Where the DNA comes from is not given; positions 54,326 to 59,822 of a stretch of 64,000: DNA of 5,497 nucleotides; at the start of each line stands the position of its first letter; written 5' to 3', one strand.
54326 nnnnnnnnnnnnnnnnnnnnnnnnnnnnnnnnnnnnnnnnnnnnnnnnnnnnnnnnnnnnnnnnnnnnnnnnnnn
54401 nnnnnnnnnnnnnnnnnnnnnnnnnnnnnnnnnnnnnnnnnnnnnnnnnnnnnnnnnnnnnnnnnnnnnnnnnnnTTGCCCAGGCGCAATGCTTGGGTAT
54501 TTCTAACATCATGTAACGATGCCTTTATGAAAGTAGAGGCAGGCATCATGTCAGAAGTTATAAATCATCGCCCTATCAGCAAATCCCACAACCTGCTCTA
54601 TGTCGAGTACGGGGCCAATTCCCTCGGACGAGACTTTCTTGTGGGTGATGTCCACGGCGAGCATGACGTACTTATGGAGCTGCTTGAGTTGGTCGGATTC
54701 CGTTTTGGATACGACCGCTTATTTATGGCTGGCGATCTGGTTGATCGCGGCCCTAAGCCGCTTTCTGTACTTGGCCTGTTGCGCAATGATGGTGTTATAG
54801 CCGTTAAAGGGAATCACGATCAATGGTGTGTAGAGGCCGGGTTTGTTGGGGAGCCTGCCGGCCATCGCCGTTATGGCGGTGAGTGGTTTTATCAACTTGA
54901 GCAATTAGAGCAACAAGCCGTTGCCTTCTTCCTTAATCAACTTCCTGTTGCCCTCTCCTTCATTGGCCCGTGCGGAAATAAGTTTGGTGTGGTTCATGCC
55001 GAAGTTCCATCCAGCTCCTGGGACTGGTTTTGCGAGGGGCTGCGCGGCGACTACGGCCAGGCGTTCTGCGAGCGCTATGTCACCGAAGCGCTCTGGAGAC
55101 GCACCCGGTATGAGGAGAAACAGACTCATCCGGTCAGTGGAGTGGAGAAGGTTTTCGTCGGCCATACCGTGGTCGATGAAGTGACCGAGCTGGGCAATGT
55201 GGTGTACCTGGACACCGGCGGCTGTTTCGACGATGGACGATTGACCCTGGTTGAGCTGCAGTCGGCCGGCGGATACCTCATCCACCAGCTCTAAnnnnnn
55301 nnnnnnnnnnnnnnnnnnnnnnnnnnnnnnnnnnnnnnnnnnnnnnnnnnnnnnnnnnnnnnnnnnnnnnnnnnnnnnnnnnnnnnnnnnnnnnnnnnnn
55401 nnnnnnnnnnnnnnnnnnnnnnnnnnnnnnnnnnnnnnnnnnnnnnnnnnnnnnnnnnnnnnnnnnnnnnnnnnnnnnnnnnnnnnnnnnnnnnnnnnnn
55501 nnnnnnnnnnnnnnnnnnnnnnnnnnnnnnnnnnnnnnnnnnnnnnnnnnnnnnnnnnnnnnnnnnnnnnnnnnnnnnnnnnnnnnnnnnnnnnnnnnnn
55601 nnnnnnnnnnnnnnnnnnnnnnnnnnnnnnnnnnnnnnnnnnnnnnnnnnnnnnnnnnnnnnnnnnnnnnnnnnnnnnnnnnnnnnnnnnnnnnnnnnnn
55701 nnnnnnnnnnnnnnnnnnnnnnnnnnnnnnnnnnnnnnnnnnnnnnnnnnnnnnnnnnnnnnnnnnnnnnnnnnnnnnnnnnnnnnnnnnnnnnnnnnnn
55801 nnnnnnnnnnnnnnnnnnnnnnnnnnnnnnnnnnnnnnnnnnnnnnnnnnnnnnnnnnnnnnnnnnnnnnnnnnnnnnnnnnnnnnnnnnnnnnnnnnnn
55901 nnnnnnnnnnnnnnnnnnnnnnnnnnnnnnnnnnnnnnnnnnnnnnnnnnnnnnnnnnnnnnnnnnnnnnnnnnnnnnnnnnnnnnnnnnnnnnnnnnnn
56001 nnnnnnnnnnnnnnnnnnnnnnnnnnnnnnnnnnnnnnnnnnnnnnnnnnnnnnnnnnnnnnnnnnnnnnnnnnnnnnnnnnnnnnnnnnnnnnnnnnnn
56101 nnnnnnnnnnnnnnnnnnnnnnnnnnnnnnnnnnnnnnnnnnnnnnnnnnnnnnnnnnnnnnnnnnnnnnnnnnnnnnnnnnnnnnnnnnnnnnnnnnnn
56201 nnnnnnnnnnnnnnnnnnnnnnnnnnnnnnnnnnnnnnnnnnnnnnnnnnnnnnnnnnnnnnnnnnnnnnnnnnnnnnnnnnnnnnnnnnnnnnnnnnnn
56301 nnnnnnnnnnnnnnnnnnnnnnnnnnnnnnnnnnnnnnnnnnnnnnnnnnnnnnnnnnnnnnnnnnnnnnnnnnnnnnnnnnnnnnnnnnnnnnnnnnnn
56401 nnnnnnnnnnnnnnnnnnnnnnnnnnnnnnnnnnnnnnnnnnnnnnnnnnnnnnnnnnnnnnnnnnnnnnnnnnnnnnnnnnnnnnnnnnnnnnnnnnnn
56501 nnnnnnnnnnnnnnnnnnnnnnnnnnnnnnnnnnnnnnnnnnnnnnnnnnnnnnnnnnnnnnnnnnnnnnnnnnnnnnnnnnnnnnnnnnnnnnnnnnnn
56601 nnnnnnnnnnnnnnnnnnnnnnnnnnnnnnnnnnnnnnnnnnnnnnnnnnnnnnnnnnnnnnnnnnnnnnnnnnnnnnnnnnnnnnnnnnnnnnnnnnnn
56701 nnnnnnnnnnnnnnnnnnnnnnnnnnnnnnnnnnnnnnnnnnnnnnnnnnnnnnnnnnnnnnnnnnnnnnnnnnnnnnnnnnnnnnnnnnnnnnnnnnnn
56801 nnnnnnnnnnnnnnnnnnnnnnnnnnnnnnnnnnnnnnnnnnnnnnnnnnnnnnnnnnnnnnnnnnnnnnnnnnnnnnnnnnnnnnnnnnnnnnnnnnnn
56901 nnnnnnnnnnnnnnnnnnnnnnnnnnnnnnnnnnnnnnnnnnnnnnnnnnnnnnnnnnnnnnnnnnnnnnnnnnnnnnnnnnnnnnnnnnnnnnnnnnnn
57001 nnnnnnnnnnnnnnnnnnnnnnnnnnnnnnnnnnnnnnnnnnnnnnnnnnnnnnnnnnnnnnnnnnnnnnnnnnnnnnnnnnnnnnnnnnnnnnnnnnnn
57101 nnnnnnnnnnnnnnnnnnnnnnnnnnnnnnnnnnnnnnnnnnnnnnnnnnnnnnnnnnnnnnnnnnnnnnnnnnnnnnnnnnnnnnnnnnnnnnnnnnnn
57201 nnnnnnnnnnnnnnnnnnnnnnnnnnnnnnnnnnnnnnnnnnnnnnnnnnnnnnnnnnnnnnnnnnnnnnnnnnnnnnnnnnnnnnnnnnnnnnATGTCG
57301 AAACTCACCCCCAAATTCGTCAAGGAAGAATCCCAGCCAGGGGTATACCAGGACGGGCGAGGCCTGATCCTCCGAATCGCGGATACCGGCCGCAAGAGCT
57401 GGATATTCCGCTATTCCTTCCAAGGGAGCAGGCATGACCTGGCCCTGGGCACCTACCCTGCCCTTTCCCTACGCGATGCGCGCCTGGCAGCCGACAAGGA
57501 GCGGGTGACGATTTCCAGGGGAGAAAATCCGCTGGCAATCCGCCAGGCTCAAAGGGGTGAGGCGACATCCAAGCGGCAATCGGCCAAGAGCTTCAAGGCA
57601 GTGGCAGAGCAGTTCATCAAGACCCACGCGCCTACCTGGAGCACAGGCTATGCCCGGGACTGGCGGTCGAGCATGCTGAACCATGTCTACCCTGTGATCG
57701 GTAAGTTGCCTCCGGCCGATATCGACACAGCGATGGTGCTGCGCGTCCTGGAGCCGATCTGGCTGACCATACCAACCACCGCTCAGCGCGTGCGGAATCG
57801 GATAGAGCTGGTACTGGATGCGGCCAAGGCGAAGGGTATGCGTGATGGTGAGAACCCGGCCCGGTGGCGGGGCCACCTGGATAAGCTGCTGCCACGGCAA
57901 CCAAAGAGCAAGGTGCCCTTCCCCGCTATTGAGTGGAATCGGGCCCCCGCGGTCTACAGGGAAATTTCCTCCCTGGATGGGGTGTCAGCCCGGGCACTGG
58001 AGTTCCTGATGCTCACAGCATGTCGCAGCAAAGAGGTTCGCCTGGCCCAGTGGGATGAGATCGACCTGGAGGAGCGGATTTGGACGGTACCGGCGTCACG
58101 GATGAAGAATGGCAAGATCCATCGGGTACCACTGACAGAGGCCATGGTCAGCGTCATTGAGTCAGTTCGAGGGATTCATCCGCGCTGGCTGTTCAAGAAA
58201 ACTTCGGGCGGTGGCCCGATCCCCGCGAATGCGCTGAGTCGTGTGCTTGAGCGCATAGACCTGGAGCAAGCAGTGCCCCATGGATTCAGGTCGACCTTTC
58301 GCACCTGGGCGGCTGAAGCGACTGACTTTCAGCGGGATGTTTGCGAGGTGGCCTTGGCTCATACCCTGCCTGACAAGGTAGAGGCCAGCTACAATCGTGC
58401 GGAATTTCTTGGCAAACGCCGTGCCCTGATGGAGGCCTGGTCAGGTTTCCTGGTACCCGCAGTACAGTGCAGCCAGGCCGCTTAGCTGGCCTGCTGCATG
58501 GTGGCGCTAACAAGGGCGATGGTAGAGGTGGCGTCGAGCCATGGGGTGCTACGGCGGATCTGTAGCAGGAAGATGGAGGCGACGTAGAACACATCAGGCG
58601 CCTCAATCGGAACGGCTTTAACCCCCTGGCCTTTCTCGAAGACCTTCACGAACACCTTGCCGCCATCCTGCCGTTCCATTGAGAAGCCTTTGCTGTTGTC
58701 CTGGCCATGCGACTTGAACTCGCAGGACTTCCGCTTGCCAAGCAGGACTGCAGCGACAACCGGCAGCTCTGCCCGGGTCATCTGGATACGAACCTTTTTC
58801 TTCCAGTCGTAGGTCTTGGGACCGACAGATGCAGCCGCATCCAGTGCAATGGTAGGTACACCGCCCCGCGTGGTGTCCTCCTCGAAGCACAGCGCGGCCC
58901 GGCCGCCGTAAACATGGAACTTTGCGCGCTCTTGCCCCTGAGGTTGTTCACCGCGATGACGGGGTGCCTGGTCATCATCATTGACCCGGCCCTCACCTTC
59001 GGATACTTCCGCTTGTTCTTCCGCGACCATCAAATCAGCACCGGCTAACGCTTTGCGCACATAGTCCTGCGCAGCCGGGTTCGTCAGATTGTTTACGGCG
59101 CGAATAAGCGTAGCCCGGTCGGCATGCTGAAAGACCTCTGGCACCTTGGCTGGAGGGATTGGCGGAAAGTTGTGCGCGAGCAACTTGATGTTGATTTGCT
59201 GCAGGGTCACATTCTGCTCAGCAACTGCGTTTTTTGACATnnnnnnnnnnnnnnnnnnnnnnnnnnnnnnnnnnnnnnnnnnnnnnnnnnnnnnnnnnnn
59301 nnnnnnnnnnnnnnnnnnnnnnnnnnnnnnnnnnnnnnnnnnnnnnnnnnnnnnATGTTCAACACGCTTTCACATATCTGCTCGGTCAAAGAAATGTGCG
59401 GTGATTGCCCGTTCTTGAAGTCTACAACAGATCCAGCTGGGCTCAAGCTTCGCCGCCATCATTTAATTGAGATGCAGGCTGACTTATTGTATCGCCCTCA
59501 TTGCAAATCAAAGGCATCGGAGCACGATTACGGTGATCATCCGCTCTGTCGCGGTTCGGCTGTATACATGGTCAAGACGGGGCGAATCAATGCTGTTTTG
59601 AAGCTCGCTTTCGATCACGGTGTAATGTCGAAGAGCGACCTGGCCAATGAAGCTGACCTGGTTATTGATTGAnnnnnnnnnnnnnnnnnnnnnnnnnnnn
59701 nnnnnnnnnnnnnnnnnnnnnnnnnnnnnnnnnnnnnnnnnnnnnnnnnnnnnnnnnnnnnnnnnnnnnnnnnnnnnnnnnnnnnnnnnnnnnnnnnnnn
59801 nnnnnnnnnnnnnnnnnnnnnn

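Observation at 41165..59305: Recurrent GCTTGGG(A/T)TT box about 50 bp upstream of many plus-strand genes, three times paired with a 35-bp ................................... element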

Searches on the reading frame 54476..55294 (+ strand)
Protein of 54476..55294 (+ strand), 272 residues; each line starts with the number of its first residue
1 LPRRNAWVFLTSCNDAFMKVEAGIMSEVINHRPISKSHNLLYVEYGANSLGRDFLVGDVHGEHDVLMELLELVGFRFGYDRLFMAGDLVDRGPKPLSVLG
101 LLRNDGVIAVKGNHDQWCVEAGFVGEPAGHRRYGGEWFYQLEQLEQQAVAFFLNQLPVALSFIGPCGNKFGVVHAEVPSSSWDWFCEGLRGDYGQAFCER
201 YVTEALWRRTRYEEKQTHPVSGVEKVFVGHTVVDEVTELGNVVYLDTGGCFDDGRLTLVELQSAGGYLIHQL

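Call 8: search_protein_families(library=ncbifam, proteins=[window:54476-55294:+])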
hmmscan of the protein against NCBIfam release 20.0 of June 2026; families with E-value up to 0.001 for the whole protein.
window:54476-55294:+ (272 aa): 6 families
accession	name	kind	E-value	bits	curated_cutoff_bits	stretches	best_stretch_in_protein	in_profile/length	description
NF008516.0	PRK11439.1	equivalog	2.4e-30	106.2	326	1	46-262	12-218/218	protein-serine/threonine phosphatase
NF007425.0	PRK09968.1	equivalog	4.8e-24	85.2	332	1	53-259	17-215/218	protein-serine/threonine phosphatase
NF001204.0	PRK00166.1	equivalog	1e-15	57.8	176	1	53-116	3-68/276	symmetrical bis(5'-nucleosyl)-tetraphosphatase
TIGR00668.1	apaH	equivalog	2.7e-11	43.5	222.85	1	54-118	4-70/279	bis(5'-nucleosyl)-tetraphosphatase (symmetrical) ApaH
TIGR04075.1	bacter_Pnkp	equivalog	3.8e-06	25.4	750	1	55-257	184-399/851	polynucleotide kinase-phosphatase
NF010148.0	PRK13625.1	equivalog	3.9e-05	23.3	340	0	55-114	5-76/245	bis(5'-nucleosyl)-tetraphosphatase PrpE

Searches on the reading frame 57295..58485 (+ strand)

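Call 8: search_protein_families(library=ncbifam, proteins=[window:57295-58485:+])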
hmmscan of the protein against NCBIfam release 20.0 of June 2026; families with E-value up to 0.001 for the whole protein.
window:57295-58485:+ (396 aa): 1 family
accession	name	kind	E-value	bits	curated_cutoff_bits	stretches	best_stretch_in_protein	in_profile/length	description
NF007246.0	PRK09692.1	domain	7.9e-43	146.6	434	1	17-391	24-398/413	integrase domain-containing protein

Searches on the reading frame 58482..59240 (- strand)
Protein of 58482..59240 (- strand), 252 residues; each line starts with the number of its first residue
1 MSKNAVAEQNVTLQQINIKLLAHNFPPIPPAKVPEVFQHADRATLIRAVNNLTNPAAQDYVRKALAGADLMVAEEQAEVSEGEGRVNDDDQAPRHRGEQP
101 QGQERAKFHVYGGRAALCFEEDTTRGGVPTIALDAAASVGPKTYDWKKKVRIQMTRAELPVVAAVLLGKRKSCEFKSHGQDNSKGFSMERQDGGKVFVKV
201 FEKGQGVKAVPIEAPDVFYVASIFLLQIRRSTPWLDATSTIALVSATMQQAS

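Call 45: search_protein_families(library=pfam, proteins=[window:58482-59240:-], max_evalue=0.01)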
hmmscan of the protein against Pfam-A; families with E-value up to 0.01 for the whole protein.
window:58482-59240:- (252 aa): 1 family
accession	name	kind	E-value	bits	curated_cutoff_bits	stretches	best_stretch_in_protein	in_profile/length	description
PF08536.17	Whirly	-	3.3e-05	24.2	23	1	130-176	32-76/136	Whirly transcription factor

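Call 60: search_protein_families(library=phrogs, proteins=[window:58482-59240:-], max_evalue=0.01)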
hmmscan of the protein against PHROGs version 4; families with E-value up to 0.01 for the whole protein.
window:58482-59240:- (252 aa): 0 families

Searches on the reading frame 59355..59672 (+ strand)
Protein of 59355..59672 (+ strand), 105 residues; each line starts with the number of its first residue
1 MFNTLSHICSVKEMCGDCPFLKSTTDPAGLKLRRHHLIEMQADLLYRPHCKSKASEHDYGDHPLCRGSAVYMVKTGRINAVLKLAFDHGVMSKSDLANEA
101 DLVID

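Call 8: search_protein_families(library=ncbifam, proteins=[window:59355-59672:+])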
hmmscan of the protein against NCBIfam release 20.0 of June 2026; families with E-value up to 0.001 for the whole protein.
window:59355-59672:+ (105 aa): 0 families

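Call 10: search_protein_families(library=pfam, proteins=[window:59355-59672:+], max_evalue=0.01)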
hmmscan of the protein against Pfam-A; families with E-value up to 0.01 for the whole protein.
window:59355-59672:+ (105 aa): 0 families

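Call 60: search_protein_families(library=phrogs, proteins=[window:59355-59672:+], max_evalue=0.01)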
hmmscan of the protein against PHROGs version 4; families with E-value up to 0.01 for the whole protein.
window:59355-59672:+ (105 aa): 1 family
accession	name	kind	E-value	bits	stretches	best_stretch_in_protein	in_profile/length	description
phrog_5443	-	unknown function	7.1e-07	30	1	8-102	107-206/287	-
